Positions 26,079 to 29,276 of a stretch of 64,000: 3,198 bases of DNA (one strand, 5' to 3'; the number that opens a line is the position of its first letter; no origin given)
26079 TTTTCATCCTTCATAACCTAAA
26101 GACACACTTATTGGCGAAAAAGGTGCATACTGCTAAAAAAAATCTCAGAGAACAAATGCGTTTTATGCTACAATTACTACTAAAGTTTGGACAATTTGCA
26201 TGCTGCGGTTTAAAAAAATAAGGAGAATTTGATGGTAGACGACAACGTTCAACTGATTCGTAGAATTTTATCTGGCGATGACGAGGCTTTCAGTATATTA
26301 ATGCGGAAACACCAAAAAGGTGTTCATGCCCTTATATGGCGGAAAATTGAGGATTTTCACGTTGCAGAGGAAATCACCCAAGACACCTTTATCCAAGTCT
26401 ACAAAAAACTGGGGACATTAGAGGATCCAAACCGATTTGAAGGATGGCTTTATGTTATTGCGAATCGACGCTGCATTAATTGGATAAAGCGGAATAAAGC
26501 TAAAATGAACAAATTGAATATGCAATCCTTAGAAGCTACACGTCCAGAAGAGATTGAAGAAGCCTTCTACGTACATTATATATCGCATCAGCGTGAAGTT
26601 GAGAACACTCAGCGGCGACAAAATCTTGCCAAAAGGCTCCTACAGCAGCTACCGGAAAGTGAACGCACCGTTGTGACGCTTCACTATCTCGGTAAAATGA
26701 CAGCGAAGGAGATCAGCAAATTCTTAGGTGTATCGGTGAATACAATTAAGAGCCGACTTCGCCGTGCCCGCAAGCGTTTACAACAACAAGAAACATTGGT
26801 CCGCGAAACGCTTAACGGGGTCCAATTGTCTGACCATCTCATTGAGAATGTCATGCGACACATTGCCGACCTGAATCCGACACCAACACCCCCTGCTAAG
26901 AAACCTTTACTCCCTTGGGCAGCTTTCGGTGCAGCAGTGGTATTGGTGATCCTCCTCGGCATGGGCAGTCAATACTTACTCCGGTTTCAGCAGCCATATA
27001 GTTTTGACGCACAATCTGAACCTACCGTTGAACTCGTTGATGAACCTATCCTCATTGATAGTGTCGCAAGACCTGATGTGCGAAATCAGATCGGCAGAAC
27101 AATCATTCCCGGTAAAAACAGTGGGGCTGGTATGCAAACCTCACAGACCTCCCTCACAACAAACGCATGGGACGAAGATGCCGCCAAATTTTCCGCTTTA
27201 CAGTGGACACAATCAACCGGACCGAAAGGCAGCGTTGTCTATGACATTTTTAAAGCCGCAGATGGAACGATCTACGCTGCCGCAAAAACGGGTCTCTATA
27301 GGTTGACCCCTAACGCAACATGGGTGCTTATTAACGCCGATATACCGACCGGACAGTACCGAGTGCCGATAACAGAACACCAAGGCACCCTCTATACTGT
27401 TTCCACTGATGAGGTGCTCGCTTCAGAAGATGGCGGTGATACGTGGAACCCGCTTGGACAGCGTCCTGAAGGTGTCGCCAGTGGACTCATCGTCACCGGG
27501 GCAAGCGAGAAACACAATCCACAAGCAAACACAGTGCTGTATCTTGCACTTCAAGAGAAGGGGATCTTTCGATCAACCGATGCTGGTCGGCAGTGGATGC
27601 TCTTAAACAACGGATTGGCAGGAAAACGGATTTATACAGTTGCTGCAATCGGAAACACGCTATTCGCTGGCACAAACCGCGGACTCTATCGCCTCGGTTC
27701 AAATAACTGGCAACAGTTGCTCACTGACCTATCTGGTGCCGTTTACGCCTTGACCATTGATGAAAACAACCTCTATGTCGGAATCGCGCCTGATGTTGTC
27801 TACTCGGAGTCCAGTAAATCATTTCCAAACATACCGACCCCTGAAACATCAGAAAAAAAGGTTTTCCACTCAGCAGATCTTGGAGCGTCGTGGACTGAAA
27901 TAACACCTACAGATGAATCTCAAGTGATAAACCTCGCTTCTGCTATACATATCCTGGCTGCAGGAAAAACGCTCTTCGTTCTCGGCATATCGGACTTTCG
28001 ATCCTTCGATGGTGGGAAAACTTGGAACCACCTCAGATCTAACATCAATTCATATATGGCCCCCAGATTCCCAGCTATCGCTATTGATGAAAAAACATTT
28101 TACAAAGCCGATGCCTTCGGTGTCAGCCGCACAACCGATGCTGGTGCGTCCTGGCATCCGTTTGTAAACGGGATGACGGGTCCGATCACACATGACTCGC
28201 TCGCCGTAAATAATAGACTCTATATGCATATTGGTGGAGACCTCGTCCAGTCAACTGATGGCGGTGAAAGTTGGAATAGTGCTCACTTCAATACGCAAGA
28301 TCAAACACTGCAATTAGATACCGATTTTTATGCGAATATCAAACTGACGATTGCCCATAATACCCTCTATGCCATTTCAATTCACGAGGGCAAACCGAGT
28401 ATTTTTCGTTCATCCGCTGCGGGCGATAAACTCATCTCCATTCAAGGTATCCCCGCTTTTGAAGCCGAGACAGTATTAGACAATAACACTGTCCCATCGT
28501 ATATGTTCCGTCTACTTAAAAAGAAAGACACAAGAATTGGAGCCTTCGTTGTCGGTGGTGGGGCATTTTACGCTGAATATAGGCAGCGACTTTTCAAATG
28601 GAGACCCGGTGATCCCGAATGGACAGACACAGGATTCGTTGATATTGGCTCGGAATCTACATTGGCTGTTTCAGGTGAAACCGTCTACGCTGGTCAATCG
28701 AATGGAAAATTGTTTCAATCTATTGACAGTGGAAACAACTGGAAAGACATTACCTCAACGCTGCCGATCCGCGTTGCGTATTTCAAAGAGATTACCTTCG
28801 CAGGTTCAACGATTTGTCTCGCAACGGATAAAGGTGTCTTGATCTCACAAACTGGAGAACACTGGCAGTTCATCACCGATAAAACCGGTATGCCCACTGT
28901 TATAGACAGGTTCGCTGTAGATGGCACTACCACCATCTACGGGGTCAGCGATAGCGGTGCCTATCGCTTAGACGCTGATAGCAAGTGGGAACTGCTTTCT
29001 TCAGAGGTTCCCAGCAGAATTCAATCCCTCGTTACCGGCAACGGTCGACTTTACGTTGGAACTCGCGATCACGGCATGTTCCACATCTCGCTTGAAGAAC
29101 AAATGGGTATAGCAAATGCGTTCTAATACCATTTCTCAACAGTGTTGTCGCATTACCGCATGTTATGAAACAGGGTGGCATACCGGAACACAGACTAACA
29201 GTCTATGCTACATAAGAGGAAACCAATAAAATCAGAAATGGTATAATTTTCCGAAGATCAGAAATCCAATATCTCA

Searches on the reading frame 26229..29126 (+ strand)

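Call 72: search_protein_families(library=padloc, proteins=[window:26229-29126:+], max_evalue=0.01)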
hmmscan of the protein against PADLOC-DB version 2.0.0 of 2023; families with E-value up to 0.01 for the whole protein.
window:26229-29126:+ (965 aa): 3 families
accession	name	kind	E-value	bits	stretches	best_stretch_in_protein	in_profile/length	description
PDLC01153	HTH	-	1.6e-05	22.8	1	33-188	35-186/213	HTH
PDLC01851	CARF3--CARF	-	0.00059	17.3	1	118-186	187-254/279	-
PDLC04133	mad1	-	0.0042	15.4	0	156-179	5-28/60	mads_1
